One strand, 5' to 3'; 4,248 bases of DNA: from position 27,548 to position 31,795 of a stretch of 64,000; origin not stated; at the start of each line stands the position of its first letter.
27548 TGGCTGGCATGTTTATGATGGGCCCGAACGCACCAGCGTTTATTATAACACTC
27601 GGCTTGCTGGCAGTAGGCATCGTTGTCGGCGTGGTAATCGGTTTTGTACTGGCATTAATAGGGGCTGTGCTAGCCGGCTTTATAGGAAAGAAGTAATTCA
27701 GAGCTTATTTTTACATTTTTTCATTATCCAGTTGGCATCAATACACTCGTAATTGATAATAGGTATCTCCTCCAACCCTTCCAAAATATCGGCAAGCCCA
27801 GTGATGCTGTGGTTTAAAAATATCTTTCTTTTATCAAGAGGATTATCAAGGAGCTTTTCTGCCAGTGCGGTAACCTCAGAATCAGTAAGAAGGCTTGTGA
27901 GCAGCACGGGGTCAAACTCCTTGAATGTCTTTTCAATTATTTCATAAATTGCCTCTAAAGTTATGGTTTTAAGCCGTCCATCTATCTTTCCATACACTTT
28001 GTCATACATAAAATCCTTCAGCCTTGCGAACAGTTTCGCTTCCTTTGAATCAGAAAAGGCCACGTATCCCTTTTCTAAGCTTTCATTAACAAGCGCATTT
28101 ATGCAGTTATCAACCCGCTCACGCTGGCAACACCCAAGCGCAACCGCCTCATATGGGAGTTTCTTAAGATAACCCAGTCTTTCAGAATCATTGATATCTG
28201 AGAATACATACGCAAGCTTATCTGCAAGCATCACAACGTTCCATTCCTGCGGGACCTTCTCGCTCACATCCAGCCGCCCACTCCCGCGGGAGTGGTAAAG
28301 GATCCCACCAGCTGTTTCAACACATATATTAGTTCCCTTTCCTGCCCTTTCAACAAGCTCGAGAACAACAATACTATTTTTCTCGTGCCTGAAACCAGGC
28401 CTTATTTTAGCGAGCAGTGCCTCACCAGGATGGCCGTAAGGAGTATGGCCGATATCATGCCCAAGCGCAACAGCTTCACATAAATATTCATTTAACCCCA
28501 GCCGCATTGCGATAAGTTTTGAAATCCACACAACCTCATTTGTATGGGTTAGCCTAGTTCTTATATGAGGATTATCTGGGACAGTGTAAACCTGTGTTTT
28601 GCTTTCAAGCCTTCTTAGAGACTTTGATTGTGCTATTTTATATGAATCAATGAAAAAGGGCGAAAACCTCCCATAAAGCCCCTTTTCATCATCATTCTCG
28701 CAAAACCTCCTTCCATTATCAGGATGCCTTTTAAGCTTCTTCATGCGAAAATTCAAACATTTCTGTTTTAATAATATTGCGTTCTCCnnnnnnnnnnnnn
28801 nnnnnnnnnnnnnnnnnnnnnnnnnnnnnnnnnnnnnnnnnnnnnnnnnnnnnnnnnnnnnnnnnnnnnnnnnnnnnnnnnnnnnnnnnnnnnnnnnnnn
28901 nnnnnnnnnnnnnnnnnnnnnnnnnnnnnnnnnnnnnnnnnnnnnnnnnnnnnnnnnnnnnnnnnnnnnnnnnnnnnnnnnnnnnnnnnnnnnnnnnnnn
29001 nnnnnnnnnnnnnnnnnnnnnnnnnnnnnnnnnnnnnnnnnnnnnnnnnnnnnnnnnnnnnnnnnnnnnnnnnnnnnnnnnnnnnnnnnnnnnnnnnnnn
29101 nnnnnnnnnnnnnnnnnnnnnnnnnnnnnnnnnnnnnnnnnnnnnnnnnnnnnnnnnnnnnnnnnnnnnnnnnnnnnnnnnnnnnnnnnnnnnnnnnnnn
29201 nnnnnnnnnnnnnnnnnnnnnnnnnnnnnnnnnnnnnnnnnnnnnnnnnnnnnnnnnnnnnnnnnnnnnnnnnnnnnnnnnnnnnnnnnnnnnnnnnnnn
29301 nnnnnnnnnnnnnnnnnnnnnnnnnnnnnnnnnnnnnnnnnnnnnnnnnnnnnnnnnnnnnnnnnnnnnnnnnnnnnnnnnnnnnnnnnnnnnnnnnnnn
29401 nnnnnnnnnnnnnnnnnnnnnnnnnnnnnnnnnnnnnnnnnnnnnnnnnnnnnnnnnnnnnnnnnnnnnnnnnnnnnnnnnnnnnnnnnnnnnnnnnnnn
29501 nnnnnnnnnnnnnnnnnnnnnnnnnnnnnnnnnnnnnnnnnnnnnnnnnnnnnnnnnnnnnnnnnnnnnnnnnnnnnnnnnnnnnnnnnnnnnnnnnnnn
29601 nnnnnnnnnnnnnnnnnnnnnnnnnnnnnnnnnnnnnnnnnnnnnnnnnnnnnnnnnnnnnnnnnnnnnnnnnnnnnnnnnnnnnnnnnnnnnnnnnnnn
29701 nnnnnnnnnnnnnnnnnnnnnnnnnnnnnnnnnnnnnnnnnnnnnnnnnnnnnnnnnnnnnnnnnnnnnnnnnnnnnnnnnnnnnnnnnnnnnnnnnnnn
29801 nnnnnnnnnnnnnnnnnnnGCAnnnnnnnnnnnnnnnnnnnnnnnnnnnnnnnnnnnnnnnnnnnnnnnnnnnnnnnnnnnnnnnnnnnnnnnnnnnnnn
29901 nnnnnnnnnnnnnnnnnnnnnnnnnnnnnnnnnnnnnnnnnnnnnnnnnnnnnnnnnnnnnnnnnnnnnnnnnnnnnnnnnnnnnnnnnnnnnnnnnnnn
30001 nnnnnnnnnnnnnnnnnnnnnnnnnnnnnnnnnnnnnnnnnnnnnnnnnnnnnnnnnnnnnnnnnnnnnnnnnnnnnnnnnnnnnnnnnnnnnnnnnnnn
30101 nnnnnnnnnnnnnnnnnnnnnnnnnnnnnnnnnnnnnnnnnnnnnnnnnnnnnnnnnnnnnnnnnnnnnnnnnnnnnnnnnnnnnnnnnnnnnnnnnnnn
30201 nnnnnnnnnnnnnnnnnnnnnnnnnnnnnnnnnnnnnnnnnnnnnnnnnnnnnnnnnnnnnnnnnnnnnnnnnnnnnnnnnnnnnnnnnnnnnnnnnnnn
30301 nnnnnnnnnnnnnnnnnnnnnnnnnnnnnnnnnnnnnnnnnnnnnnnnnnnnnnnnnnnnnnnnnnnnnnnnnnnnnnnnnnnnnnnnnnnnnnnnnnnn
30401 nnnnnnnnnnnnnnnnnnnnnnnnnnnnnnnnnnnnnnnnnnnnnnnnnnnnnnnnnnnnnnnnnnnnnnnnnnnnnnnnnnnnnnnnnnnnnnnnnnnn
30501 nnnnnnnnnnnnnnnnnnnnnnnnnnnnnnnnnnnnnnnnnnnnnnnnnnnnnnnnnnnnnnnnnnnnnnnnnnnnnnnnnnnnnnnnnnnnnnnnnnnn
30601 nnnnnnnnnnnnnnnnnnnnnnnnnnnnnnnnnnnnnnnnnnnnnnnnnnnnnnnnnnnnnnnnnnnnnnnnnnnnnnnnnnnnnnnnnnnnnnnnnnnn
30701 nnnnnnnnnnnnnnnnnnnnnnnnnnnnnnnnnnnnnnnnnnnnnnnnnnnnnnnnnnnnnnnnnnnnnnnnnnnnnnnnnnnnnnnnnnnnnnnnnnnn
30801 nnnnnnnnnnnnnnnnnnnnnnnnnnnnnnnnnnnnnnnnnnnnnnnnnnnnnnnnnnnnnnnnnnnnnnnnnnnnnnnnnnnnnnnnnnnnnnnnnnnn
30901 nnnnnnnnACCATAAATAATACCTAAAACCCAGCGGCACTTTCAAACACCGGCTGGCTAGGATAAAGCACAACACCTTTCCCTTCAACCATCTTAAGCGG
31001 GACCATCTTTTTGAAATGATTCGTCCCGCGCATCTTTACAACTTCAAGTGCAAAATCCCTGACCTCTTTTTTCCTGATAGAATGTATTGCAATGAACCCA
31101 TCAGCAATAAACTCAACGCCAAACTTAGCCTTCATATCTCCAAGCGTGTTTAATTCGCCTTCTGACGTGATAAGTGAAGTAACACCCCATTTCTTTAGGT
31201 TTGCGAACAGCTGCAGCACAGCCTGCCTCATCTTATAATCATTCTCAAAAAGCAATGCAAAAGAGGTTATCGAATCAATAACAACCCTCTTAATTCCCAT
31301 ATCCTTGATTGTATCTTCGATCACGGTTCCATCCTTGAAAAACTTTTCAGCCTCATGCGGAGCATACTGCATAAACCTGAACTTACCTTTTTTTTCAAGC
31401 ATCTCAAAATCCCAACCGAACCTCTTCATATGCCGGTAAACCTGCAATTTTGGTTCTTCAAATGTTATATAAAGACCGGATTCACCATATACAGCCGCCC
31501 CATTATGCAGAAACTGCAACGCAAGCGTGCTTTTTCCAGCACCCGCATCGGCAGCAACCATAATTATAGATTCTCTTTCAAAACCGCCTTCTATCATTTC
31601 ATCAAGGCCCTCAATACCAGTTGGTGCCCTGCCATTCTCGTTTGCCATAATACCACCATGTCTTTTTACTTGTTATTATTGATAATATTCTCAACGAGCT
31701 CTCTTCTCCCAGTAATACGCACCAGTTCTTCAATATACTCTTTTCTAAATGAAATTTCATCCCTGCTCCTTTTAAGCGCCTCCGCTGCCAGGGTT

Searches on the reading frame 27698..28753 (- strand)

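Call 75: search_protein_families(library=pfam, proteins=[window:27698-28753:-], max_evalue=0.000001)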
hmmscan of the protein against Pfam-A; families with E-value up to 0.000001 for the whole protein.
window:27698-28753:- (351 aa): 1 family
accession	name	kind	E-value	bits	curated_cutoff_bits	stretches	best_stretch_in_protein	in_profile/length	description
PF01966.28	HD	-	6.3e-10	39.8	22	1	67-181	1-114/116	HD domain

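Call 76: search_protein_families(library=ncbifam, proteins=[window:27698-28753:-], max_evalue=0.001)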
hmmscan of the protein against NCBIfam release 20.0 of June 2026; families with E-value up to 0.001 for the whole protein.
window:27698-28753:- (351 aa): 11 families
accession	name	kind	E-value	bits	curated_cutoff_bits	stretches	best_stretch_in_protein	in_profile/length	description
NF002327.0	PRK01286.1-2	equivalog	9.7e-60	202.5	393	1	32-260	41-276/345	deoxyguanosinetriphosphate triphosphohydrolase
NF002329.0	PRK01286.1-4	equivalog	9.9e-56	189.4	494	1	14-256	27-271/342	deoxyguanosinetriphosphate triphosphohydrolase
NF002326.0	PRK01286.1-1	equivalog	2.3e-33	116.1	390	1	31-206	33-223/379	deoxyguanosinetriphosphate triphosphohydrolase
TIGR01353.1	dGTP_triPase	subfamily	1.6e-32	113.5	152.35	1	32-158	4-147/389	dGTP triphosphohydrolase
NF002328.0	PRK01286.1-3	equivalog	1.6e-27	96.5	467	1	31-155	39-169/404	deoxyguanosinetriphosphate triphosphohydrolase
NF002829.0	PRK03007.1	equivalog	2.3e-25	89.4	385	1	9-118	11-118/425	deoxyguanosinetriphosphate triphosphohydrolase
NF002330.0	PRK01286.1-5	equivalog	3.7e-22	79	511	1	33-158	28-158/384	deoxyguanosinetriphosphate triphosphohydrolase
NF041026.1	antiphage_dGTPase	exception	3.5e-21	75.8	400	1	31-153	17-155/425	anti-phage deoxyguanosine triphosphatase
NF002205.0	PRK01096.1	equivalog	5.2e-19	68.6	439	1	30-130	25-138/444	deoxyguanosinetriphosphate triphosphohydrolase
NF003701.1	PRK05318.1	subfamily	9.9e-19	67.5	383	1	30-152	17-156/426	anti-phage deoxyguanosine triphosphatase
NF003429.0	PRK04926.1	equivalog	2.2e-12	46.6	405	1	15-115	14-133/500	dGTPase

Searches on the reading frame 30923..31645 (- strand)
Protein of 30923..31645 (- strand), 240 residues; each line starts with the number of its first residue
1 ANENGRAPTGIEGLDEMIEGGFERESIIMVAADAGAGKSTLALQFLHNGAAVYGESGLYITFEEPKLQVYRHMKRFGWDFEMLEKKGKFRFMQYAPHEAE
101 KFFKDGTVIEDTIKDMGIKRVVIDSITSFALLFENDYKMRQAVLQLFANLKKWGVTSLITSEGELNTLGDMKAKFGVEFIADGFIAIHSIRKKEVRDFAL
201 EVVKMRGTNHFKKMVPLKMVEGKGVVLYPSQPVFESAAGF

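Call 77: search_protein_families(library=pfam, proteins=[window:30923-31645:-], max_evalue=0.000001)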
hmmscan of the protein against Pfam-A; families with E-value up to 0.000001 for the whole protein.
window:30923-31645:- (240 aa): 2 families
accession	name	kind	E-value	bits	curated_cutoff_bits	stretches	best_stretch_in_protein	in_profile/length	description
PF06745.19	ATPase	-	4e-57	193.7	26.6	1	8-230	2-229/231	KaiC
PF13481.12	AAA_25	-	1.5e-08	34.9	27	1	10-159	18-186/195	AAA domain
